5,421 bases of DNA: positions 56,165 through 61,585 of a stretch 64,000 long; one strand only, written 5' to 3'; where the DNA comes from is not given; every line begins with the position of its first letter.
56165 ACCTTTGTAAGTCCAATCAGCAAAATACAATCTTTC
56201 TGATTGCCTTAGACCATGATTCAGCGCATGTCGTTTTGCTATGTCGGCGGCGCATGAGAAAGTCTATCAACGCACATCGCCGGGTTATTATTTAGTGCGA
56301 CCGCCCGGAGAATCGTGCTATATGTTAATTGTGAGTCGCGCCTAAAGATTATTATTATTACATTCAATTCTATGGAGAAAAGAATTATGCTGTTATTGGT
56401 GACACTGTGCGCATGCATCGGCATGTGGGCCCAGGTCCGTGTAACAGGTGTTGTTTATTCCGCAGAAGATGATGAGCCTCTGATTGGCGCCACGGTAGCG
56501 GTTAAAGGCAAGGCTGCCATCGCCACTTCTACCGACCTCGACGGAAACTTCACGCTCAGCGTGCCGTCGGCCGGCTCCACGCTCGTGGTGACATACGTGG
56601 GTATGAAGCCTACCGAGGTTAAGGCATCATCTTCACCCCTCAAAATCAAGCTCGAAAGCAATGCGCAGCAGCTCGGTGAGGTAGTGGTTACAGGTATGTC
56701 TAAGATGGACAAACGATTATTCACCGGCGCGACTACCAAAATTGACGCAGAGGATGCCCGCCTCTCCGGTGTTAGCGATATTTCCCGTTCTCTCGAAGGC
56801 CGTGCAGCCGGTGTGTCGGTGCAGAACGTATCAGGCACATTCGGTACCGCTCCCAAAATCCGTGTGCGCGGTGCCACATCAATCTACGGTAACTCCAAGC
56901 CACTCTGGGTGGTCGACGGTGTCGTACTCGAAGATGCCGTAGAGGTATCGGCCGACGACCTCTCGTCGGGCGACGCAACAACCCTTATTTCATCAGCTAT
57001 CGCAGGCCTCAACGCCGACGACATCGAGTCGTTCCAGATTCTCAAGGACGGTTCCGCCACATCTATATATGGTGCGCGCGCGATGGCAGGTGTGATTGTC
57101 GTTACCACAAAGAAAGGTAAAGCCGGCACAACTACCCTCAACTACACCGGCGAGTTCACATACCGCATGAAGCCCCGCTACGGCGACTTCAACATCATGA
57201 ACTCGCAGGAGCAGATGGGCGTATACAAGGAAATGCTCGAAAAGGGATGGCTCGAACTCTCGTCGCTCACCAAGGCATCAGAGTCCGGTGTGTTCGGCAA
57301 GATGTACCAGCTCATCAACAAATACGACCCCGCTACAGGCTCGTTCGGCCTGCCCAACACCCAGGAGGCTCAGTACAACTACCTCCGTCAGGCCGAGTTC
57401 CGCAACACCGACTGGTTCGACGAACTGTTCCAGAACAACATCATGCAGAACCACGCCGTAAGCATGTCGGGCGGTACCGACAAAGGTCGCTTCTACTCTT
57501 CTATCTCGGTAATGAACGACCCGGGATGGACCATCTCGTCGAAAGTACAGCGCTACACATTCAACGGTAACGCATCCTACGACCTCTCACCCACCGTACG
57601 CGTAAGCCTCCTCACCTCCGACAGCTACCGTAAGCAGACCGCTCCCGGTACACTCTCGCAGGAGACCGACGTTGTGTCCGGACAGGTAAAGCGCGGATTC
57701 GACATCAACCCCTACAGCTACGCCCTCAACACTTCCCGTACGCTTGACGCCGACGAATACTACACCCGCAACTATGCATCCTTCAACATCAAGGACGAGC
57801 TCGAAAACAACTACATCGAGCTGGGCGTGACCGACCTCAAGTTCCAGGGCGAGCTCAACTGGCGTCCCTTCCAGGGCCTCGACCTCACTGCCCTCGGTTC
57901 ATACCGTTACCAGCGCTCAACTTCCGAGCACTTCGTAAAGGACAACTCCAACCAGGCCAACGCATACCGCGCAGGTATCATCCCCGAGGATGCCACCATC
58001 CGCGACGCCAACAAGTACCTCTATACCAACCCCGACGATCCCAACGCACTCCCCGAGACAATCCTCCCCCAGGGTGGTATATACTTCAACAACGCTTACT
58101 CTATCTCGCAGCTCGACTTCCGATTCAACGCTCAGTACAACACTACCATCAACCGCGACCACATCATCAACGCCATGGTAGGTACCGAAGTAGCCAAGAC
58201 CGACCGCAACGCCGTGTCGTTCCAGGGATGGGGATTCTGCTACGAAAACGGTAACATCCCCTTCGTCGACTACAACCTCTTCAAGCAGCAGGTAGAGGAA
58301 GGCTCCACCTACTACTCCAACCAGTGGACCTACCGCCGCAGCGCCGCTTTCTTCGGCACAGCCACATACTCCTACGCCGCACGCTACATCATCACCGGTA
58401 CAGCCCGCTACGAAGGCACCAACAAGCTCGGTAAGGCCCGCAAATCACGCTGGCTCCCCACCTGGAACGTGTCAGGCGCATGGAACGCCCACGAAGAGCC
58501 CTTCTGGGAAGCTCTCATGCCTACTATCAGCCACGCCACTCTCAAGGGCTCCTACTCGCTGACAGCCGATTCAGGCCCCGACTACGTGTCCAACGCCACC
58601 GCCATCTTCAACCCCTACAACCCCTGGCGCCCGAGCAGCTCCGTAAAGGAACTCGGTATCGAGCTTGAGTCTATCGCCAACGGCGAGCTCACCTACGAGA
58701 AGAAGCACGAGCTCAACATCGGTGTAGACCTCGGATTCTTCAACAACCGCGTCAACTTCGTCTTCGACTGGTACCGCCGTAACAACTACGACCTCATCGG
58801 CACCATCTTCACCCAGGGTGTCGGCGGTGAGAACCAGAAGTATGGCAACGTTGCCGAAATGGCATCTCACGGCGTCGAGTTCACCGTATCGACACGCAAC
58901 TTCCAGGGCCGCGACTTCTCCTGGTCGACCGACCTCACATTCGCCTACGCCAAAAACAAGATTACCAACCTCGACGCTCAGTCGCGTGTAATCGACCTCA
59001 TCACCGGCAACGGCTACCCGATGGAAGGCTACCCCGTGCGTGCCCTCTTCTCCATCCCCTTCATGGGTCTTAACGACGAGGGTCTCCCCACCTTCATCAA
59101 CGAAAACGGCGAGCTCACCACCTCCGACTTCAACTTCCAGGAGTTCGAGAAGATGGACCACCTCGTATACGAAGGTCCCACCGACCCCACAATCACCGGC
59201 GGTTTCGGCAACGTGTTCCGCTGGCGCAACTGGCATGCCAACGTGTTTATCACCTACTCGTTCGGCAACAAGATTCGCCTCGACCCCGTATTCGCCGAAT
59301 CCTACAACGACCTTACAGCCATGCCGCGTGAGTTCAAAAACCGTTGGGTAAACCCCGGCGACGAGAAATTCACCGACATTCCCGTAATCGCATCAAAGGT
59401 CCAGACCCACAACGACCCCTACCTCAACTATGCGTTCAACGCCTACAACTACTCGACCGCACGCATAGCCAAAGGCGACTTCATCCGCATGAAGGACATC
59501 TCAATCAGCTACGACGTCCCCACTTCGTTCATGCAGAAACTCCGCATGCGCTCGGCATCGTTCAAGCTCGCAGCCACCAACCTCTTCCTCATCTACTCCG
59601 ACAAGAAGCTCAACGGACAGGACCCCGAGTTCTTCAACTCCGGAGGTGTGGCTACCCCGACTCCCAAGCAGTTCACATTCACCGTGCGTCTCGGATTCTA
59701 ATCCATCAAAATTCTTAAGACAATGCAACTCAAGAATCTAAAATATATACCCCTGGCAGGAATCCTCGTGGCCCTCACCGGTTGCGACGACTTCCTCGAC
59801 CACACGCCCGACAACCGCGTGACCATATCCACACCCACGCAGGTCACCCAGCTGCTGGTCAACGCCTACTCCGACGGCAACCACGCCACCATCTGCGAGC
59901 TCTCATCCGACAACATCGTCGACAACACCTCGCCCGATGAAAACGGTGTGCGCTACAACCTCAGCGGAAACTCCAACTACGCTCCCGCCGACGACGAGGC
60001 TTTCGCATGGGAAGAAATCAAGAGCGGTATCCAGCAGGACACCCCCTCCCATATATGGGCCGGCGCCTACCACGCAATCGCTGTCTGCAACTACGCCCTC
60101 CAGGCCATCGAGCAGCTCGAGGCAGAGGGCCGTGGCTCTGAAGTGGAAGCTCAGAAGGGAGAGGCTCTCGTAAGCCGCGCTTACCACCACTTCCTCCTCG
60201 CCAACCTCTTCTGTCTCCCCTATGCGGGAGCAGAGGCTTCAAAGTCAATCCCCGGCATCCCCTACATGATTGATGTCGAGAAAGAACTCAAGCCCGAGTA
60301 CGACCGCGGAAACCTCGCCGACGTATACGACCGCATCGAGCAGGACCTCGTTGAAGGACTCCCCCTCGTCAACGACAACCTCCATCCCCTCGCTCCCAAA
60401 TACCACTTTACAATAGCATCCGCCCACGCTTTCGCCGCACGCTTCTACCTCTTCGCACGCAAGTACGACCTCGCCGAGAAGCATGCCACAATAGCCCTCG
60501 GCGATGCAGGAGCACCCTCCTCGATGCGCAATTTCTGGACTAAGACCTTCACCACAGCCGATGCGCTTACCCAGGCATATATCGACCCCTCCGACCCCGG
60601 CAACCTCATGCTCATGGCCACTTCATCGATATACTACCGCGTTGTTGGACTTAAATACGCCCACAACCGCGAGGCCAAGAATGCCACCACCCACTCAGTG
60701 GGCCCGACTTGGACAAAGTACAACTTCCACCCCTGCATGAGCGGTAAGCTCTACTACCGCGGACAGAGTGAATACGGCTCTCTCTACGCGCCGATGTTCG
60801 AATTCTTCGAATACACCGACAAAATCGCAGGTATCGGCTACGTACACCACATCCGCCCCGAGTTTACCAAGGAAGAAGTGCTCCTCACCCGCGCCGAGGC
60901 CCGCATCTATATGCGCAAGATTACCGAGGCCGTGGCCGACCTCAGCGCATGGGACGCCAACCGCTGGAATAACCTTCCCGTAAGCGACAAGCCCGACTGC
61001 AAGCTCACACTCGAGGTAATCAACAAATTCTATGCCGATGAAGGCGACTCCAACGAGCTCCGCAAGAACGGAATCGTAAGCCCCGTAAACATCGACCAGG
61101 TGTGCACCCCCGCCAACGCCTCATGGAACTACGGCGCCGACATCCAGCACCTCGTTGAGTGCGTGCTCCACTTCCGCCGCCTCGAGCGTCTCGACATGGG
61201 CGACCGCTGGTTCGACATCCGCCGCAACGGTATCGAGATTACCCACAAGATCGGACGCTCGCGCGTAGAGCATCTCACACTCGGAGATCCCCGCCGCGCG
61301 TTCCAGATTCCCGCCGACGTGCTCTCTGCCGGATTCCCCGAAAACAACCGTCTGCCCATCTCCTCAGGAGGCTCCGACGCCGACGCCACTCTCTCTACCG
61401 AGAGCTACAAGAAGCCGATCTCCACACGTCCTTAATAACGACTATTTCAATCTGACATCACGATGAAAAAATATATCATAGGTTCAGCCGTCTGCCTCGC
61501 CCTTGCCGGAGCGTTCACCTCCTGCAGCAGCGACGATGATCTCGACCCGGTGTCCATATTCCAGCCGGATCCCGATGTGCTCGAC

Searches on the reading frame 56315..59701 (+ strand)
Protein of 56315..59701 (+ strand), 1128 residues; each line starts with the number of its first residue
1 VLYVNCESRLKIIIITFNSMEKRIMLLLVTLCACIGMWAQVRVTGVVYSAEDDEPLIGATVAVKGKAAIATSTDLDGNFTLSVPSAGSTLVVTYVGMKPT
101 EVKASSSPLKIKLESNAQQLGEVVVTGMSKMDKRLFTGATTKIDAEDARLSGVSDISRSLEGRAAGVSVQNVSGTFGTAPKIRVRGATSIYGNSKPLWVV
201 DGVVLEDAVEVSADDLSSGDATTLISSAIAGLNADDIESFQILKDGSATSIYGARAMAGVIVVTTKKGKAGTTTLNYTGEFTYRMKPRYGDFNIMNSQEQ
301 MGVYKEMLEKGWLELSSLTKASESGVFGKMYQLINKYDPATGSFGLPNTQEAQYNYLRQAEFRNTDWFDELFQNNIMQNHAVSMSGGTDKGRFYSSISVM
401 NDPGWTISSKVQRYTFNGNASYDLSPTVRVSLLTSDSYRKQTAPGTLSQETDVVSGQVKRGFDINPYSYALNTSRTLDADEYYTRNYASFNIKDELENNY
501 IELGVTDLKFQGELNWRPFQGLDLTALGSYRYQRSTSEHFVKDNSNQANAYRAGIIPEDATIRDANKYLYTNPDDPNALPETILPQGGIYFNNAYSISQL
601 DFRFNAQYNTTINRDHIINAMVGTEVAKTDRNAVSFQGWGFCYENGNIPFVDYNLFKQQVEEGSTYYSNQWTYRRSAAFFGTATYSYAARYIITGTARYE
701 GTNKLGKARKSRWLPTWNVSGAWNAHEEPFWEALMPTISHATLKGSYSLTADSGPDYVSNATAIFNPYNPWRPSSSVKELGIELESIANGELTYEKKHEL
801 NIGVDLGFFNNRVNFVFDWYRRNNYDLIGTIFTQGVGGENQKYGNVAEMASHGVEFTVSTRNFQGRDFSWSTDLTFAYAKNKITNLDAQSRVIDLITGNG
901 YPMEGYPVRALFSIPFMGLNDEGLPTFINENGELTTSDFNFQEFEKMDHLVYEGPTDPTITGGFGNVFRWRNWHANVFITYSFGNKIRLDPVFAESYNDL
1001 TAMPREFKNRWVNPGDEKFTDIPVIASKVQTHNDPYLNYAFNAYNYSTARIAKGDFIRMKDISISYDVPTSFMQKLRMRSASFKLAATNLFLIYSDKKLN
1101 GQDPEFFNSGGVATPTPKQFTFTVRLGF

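Call 65: search_protein_families(library=pfam, proteins=[window:56315-59701:+], max_evalue=0.00001)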
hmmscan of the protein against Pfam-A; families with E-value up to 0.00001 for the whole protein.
window:56315-59701:+ (1128 aa): 3 families
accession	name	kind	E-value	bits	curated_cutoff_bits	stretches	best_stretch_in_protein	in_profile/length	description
PF13715.12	CarbopepD_reg_2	-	4.5e-16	59.1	32.2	1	43-125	1-88/88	CarboxypepD_reg-like domain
PF07715.20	Plug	-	4e-14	53.5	23.9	1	135-260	4-107/107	TonB-dependent Receptor Plug Domain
PF13620.12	CarboxypepD_reg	-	4.4e-09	37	32.3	1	43-103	2-65/82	Carboxypeptidase regulatory-like domain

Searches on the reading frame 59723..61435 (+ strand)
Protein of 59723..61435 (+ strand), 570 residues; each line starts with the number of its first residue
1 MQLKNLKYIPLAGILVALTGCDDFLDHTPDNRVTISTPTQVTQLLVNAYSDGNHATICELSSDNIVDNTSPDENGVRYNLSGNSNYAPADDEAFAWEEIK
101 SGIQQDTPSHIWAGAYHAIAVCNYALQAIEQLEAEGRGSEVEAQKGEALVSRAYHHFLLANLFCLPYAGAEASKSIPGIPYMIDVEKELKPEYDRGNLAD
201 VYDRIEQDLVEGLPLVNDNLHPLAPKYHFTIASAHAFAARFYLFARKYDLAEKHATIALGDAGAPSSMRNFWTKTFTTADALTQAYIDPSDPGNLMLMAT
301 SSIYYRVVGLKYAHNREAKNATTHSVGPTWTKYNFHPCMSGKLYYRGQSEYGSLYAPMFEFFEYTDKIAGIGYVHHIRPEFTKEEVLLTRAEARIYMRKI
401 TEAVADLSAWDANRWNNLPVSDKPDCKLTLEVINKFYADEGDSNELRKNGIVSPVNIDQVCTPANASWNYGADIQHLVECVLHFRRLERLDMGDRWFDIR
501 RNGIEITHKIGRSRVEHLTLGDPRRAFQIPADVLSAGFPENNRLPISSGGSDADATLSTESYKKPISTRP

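Call 65: search_protein_families(library=pfam, proteins=[window:59723-61435:+], max_evalue=0.00001)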
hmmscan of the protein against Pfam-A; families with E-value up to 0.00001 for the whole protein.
window:59723-61435:+ (570 aa): 1 family
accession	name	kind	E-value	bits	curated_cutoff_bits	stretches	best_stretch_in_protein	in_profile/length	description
PF14322.12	SusD-like_3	-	6.4e-32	111.8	27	1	23-243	1-191/191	Starch-binding associating with outer membrane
